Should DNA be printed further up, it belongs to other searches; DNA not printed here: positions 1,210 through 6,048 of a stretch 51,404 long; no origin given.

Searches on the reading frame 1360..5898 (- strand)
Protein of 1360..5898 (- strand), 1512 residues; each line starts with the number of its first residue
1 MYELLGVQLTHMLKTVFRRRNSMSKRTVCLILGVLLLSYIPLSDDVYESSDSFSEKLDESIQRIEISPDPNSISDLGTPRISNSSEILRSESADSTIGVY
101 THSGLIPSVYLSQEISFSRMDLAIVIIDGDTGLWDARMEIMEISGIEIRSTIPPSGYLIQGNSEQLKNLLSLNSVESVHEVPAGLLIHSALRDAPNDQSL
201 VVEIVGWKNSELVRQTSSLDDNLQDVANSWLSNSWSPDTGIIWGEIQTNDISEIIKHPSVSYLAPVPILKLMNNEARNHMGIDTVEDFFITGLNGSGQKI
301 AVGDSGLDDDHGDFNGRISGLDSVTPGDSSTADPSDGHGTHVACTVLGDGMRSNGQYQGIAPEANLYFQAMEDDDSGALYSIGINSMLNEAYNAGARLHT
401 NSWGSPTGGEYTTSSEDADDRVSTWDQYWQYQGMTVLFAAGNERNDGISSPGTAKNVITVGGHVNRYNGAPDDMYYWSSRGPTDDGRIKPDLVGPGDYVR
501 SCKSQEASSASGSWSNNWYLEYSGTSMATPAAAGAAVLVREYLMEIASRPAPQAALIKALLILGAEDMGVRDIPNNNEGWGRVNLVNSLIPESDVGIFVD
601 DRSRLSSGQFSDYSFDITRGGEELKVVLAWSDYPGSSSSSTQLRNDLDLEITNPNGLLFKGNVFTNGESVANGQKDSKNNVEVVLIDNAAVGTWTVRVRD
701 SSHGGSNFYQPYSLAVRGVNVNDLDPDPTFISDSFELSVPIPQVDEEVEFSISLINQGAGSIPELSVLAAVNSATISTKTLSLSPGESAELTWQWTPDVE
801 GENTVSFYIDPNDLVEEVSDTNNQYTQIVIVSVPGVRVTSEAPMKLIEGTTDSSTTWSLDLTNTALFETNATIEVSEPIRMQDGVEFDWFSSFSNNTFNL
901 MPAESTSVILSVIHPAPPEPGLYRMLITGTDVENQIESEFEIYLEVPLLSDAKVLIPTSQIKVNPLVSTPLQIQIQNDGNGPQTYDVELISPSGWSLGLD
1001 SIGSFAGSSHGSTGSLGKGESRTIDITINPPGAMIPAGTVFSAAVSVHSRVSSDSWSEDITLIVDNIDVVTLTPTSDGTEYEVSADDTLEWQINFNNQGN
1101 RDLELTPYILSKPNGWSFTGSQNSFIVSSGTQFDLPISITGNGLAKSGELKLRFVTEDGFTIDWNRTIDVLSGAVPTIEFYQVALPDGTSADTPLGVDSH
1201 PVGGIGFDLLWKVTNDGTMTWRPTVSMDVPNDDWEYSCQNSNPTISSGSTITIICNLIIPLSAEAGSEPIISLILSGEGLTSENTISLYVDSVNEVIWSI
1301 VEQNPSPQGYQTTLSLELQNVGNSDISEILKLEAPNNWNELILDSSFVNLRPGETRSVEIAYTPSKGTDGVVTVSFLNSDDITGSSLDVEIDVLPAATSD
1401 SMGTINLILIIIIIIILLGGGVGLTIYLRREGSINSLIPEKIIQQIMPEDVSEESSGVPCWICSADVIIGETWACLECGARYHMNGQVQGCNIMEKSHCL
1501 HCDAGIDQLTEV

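Call 50: search_protein_families(library=pfam, proteins=[window:1360-5898:-], max_evalue=0.001)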
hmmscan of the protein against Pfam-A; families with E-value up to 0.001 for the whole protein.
window:1360-5898:- (1512 aa): 6 families
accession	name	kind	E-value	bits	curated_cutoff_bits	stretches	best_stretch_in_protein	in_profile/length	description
PF00082.27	Peptidase_S8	-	2.3e-45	155.5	21.8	1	295-581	1-288/288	Subtilase family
PF07705.17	CARDB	-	3.2e-12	47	22.7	1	741-826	14-100/101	CARDB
PF10633.15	NPCBM_assoc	-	5.8e-10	39.7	24.4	1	1308-1369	3-65/78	NPCBM-associated, NEW3 domain of alpha-galactosidase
PF15780.11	ASH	-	1.4e-08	35.3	27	0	771-808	50-87/98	Abnormal spindle-like microcephaly-assoc'd, ASPM-SPD-2-Hydin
PF22544.2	HYDIN_VesB_CFA65-like_Ig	-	4.8e-06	27.2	25.5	0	1307-1367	16-75/100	HYDIN/CFA65/VesB-like, Ig-like domain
PF22067.2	Cep192_D3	-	1.9e-05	25.1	27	0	1307-1370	14-78/99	Cep192 domain 3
